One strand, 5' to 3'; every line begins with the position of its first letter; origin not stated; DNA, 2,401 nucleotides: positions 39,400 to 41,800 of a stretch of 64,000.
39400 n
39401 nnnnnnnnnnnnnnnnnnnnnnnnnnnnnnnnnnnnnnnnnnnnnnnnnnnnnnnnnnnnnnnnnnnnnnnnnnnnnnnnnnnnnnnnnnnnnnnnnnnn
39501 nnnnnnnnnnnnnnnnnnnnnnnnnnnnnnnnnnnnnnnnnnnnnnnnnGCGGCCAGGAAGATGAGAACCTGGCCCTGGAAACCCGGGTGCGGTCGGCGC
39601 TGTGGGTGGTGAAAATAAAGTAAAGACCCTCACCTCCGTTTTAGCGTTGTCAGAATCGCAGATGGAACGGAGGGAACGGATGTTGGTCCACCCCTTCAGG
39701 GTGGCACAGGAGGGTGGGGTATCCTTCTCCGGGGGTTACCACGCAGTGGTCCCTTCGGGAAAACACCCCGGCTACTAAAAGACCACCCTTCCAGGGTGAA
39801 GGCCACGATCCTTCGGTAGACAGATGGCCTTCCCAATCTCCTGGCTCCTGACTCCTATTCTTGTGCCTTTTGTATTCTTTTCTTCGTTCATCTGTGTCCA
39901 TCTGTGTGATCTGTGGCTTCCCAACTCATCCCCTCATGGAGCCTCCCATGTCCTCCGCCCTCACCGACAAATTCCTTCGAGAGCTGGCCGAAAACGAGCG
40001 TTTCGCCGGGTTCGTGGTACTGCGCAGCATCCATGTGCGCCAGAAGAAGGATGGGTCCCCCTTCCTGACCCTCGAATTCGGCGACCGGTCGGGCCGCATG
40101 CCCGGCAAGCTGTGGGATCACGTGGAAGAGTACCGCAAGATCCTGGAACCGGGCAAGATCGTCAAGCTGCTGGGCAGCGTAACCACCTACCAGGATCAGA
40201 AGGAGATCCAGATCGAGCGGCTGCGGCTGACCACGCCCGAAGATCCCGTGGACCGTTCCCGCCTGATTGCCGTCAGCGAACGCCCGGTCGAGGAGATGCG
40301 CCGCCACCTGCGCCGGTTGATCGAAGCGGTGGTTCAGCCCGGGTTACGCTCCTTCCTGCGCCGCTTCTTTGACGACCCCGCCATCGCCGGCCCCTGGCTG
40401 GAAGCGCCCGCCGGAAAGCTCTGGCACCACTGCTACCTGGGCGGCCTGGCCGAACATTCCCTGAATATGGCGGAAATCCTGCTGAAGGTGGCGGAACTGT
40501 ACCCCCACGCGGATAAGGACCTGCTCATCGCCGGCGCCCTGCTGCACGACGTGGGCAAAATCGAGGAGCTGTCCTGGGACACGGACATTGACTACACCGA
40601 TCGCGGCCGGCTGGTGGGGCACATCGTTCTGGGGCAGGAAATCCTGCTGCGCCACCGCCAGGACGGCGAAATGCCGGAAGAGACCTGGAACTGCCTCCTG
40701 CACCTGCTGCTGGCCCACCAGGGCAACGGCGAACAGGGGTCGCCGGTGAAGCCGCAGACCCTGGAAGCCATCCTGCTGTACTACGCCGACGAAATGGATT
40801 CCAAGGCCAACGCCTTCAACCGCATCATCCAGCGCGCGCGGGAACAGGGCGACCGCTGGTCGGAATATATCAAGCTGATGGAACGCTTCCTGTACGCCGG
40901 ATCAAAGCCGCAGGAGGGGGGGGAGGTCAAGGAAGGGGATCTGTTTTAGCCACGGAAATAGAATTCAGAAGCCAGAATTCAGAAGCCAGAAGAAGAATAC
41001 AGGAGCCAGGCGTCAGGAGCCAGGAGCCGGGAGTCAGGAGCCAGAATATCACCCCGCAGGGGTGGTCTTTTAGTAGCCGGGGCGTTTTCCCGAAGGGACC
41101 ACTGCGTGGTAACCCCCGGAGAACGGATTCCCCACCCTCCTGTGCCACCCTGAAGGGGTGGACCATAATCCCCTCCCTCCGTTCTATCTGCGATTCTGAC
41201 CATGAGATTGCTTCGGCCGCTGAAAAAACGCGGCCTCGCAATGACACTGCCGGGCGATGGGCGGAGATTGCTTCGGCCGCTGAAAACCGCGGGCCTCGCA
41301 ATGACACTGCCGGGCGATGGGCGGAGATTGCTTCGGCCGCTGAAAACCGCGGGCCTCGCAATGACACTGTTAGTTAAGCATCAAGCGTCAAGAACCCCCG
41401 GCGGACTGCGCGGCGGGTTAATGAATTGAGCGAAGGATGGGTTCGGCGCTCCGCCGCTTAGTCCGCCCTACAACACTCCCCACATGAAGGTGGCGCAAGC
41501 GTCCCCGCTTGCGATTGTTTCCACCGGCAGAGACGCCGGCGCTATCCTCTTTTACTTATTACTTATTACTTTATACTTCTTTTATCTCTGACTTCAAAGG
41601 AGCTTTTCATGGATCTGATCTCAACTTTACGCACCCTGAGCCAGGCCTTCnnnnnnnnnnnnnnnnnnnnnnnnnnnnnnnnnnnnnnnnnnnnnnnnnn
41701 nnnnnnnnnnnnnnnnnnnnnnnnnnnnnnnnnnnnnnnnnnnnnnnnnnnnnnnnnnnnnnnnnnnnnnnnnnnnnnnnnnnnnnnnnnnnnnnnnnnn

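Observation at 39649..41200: YhaM-like nuclease gene bracketed by about 140-nt inverted repeats at about 94% identity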

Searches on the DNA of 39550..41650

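Call 42: search_rna_families(source=window, start=39550, end=41650, threshold=evalue, max_evalue=1)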
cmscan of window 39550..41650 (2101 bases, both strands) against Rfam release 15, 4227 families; matches with E-value up to 1: 2.
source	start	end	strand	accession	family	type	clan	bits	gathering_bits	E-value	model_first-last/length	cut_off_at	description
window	40745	40821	-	RF03937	mir-9456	Gene; miRNA;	-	22.9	80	0.22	1-68/68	no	mir-9456 microRNA precursor family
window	40625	40665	-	RF01684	mascRNA-menRNA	Gene;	-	20.5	42.5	0.5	1-56/56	no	MALAT1-associated small cytoplasmic RNA/MEN beta RNA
